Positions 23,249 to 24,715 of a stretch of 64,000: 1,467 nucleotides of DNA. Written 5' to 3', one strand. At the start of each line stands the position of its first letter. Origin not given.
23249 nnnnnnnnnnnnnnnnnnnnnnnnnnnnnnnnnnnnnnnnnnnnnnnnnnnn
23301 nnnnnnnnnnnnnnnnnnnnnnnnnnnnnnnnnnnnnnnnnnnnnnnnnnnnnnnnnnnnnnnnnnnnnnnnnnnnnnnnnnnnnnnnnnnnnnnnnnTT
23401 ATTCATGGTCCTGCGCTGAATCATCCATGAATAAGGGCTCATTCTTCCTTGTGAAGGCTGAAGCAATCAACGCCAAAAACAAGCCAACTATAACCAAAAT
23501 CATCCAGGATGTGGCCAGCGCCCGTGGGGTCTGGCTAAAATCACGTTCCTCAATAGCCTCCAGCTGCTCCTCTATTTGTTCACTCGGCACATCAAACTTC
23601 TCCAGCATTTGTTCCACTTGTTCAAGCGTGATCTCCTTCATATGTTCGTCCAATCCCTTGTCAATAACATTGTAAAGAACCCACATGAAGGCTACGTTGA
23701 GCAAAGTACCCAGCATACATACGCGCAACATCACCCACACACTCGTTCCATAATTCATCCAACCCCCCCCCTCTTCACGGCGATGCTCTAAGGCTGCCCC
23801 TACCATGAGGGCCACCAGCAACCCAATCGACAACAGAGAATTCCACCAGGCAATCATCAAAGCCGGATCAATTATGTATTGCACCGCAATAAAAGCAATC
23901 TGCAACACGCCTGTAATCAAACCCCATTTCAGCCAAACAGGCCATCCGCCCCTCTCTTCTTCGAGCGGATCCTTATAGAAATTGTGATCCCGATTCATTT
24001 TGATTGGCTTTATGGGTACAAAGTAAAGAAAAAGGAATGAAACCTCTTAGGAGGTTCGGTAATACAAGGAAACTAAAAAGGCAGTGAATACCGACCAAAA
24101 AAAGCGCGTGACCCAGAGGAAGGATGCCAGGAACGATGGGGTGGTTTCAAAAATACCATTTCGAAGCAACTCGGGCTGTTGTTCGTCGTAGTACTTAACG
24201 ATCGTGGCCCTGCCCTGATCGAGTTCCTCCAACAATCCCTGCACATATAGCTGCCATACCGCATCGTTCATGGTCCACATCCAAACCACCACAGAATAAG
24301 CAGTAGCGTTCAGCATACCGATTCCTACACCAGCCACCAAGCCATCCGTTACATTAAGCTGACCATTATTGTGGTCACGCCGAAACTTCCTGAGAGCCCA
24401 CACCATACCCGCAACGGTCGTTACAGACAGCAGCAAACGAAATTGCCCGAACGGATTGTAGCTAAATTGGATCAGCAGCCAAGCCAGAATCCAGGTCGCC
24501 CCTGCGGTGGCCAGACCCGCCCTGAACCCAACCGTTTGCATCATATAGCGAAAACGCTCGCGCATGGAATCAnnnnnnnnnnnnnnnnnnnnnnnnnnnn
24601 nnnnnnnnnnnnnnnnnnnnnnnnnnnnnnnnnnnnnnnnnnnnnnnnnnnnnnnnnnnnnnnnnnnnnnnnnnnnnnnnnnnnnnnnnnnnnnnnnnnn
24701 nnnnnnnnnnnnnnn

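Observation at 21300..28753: A 7.4 kb minus-strand operon that looks like a lipid-linked glycosylation module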

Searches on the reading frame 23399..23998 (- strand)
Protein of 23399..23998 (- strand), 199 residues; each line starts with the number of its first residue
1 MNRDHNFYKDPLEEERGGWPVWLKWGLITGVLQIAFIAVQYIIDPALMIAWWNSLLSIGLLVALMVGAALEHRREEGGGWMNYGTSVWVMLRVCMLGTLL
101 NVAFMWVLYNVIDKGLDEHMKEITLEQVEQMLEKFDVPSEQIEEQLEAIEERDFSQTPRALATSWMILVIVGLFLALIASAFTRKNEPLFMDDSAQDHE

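Call 5: search_protein_families(library=pfam, proteins=[window:23399-23998:-], max_evalue=0.01)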
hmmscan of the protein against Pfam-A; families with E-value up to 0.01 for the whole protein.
window:23399-23998:- (199 aa): 2 families
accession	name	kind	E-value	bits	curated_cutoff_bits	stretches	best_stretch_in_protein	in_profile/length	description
PF13858.11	DUF4199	-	8e-23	82.1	32.3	1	24-185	1-165/165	Protein of unknown function (DUF4199)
PF05545.16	FixQ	-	0.0012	19.2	29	1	159-190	7-38/49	Cbb3-type cytochrome oxidase component FixQ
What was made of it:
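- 23399..23998 (-): G5: DUF4199 membrane protein, 199 aa, about four membrane helices with an acidic helical insert. Its stop overlaps the GT2 start by 8 nt. Pfam DUF4199 E 8e-23 (call 5).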

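Call 6: search_protein_families(library=ncbifam, proteins=[window:23399-23998:-], max_evalue=0.01)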
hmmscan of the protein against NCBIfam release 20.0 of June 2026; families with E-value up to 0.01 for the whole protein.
window:23399-23998:- (199 aa): 0 families

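Call 33: find_homologous_proteins(query=window:23399-23998:-, max_evalue=0.001)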
Query window:23399-23998:- (199 aa): 39 proteins with E <= 0.001 among 781 candidates.
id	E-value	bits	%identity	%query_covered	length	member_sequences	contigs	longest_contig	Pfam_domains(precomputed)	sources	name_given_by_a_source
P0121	3.2e-128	443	99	100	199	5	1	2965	PF13858.12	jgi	-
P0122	5.1e-100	351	79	100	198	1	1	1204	PF13858.12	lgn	-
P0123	2.6e-99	349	78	100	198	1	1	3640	PF13858.12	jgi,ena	-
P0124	3.6e-99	349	78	100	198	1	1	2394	PF13858.12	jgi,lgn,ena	-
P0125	5.1e-99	348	78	100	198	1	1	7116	PF13858.12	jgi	-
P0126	5.2e-99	348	78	100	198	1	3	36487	PF13858.12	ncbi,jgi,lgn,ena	ncbi:MAG: DUF4199 domain-containing protein [Bacteroidota bacterium]|jgi:FtsH-binding integral membr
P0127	8.4e-99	347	78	100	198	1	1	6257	PF13858.12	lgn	-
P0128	9.1e-99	347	78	100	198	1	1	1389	PF13858.12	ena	-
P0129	1.3e-98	347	78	99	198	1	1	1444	PF13858.12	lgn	-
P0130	1.9e-98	346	78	100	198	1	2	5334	PF13858.12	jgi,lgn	-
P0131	2.2e-98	346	78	100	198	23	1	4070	PF13858.12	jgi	-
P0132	2.5e-98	346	78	100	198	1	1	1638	PF13858.12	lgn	-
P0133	3.1e-98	346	78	99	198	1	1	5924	PF13858.12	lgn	-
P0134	1.0e-97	344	77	100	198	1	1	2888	PF13858.12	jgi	-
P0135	1.0e-97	344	78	100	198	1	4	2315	PF13858.12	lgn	-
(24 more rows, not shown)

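Call 36: find_homologous_proteins(query=A2, max_evalue=0.00001)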
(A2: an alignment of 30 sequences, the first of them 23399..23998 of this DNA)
Query A2 (30 sequences) (199 aa, profile of the alignment): 552 proteins with E <= 0.00001 among 8000 candidates; the best 120 are listed.
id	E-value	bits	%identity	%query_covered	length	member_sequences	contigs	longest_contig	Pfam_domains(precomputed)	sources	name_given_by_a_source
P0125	5.7e-55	204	78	100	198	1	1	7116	PF13858.12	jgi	-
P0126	6.6e-55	204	78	100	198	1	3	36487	PF13858.12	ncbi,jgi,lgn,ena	ncbi:MAG: DUF4199 domain-containing protein [Bacteroidota bacterium]|jgi:FtsH-binding integral membr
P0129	6.6e-55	204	78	99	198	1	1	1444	PF13858.12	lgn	-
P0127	8.2e-55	203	78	100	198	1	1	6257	PF13858.12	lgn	-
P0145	1.2e-54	203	78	99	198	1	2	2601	PF13858.12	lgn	-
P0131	1.3e-54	203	78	100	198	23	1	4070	PF13858.12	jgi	-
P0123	1.4e-54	203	78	100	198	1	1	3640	PF13858.12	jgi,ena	-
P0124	1.4e-54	203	78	100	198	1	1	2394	PF13858.12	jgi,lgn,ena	-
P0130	1.7e-54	202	78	100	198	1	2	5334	PF13858.12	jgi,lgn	-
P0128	2.2e-54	202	78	100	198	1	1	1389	PF13858.12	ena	-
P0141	3.2e-54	201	78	100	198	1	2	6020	PF13858.12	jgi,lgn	-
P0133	3.4e-54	201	78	99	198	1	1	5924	PF13858.12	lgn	-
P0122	4.0e-54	201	79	100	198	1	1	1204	PF13858.12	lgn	-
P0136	5.7e-54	201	78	100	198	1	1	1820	PF13858.12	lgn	-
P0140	5.7e-54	201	78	100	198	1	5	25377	PF13858.12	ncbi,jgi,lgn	jgi:FtsH-binding integral membrane protein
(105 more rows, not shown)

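Call 44: predict_structure(alignment_id=A3)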
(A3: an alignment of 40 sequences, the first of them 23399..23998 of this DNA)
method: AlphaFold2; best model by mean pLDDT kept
length: 199 residues; sequences in the alignment: 40
mean_pLDDT: 54.6   pTM: 0.33
mean pLDDT of the five models: 54.6, 53.0, 52.9, 49.6, 48.4
residues with pLDDT >= 90: 0; 70-90: 5; 50-70: 135; < 50: 59
segments of 3 or more residues with pLDDT < 50: 1-17, 113-117, 119-123, 151-156, 158-160, 183-199
pLDDT, mean of each block of 10 residues (from residue 1): 40 50 67 65 53 58 64 56 58 65 61 48 52 54 53 47 57 60 46 39
secondary structure, 60 per line:
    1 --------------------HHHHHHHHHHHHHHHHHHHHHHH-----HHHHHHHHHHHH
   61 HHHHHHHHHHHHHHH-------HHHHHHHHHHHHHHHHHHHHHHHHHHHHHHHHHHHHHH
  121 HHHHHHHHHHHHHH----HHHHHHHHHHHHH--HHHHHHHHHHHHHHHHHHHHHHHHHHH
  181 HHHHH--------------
elements in order: H21-43 H49-75 H83-134 H139-151 H154-185
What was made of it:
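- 23399..23998 (-): Helices at 21-43, 49-75, 83-134 and 154-185 in a low-confidence model (call 44).
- Its AF2 model was unusable (pLDDT 54.6, call 44).
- Tried and rejected: A 40-sequence alignment gave pLDDT 54.6 (call 44), too poor for fold search.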

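Call 52: search_solved_structures(query=A2, max_evalue=10)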
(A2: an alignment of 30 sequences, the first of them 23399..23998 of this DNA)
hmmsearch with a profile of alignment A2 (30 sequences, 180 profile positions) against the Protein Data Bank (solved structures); distinct sequences matched with E-value up to 10: 14.
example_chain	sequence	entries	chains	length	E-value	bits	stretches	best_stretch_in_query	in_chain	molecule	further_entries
8jem_A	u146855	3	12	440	0.02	17.9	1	22-84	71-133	Teichoic acid D-alanyltransferase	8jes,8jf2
6bug_C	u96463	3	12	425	0.021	17.8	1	22-84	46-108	D-alanyl transfer protein DltB | Integral membrane protein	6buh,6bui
6h7u_A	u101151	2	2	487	0.032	17.2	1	9-68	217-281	Peptide ABC transporter permease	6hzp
6gz9_A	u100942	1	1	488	0.033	17.2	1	9-68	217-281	Peptide ABC transporter permease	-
8z11_l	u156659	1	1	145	0.088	15.8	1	12-98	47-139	Photosystem I reaction center subunit XI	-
6exs_A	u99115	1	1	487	0.18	14.8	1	10-68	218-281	Peptide ABC transporter permease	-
8tl3_G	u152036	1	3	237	0.36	13.8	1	34-86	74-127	DJ85-d.01 FAB HEAVY CHAIN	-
9uh3_L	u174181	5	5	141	0.43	13.6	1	12-97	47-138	Photosystem I reaction center subunit XI (psaL)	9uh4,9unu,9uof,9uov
1tqh_A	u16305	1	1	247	0.54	13.3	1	92-144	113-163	Carboxylesterase precursor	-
4diu_A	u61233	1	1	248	0.58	13.2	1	92-149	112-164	Engineered Protein PF00326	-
9grx_G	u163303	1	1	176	0.64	13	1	19-113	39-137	NAD(P)H-quinone oxidoreductase subunit 6, chloroplastic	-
1r1d_A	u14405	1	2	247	0.87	12.6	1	92-148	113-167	Carboxylesterase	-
7vhp_A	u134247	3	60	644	1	12.4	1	38-74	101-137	ATP-dependent zinc metalloprotease FtsH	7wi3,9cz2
7wi4_A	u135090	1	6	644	3.2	10.8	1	38-74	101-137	ATP-dependent zinc metalloprotease FtsH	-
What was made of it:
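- On Gtr-type or Arn-type three-part module: There were no PDB sequence matches (call 52).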

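Call 53: search_protein_families(library=pfam, alignment_id=A2, max_evalue=1)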
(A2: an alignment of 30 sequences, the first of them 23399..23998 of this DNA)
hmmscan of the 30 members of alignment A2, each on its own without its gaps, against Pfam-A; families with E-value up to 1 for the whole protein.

A. member 1, window:23399-23998:- (199 aa): 9 families
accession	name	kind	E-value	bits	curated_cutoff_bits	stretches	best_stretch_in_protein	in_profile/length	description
PF13858.11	DUF4199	-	8e-23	82.1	32.3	1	24-185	1-165/165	Protein of unknown function (DUF4199)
PF05545.16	FixQ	-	0.0012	19.2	29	1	159-190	7-38/49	Cbb3-type cytochrome oxidase component FixQ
PF03979.19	Sigma70_r1_1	-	0.052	14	22.5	1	121-152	18-49/81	Sigma-70 factor, region 1.1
PF01544.23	CorA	-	0.11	12.3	27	1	117-159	105-147/292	CorA-like Mg2+ transporter protein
PF11992.13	TgpA_N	-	0.11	12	30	0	30-102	107-175/333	TgpA N-terminal domain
PF12363.14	Phage_TAC_12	-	0.12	13.3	26.2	1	107-139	52-81/111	Phage tail assembly chaperone protein, TAC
PF22016.2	DUF6933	-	0.14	12.4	27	1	107-157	53-102/157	Domain of unknown function (DUF6933)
PF20990.2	DUF2207_C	-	0.14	12.3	33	1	106-182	79-155/247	Predicted membrane protein (DUF2207) C-terminal domain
PF08667.16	BetR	-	0.21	12.1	21.6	1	121-164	3-46/148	BetR domain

B. families by the number of members that match (of 30 scanned): 89 families (the first 25 are shown)
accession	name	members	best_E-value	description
PF13858.11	DUF4199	30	3.9e-37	Protein of unknown function (DUF4199)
PF11992.13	TgpA_N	4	9.1e-05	TgpA N-terminal domain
PF13273.12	DUF4064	4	0.11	Protein of unknown function (DUF4064)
PF09991.14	DUF2232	3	2.5e-06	Predicted membrane protein (DUF2232)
PF09605.15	Trep_Strep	3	0.00028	Hypothetical bacterial integral membrane protein (Trep_Strep)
PF04346.18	EutH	3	0.0026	Ethanolamine utilisation protein, EutH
PF09490.15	CbtA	2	6.5e-05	Probable cobalt transporter subunit (CbtA)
PF05545.16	FixQ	2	0.0012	Cbb3-type cytochrome oxidase component FixQ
PF20153.4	DUF6535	2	0.0037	Family of unknown function (DUF6535)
PF17647.6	DUF5518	2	0.004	Family of unknown function (DUF5518)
PF12420.13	DUF3671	2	0.012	Fam-L, Fam-M like protein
PF12670.12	DUF3792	2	0.017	Protein of unknown function (DUF3792)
PF16959.10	Collectrin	2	0.038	Renal amino acid transporter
PF09835.14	DUF2062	2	0.055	Uncharacterized protein conserved in bacteria (DUF2062)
PF22016.2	DUF6933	2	0.14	Domain of unknown function (DUF6933)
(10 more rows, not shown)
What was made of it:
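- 23399..23998 (-): All 30 syntenic proteins match DUF4199 (call 53).
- All 30 sampled partners are DUF4199 by Pfam (call 53).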

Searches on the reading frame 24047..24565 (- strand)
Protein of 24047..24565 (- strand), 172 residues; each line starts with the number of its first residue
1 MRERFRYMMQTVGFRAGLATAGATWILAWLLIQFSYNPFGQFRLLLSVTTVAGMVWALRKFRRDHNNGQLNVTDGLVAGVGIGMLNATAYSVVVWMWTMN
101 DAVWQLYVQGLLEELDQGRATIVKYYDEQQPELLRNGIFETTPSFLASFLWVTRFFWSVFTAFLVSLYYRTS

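Call 5: search_protein_families(library=pfam, proteins=[window:24047-24565:-], max_evalue=0.01)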
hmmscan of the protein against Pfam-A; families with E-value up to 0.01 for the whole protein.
window:24047-24565:- (172 aa): 1 family
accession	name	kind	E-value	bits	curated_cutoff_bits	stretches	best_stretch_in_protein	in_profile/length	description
PF13858.11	DUF4199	-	4.3e-09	37.5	32.3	1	21-168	6-162/165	Protein of unknown function (DUF4199)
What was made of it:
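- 24047..24565 (-): G4: DUF4199 membrane protein, 172 aa, a divergent paralogue of G5. Pfam DUF4199 E 4e-9, 37.5 bits against a cut-off of 32.3 (call 5).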

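Call 6: search_protein_families(library=ncbifam, proteins=[window:24047-24565:-], max_evalue=0.01)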
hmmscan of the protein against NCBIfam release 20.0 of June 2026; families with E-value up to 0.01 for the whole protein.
window:24047-24565:- (172 aa): 0 families
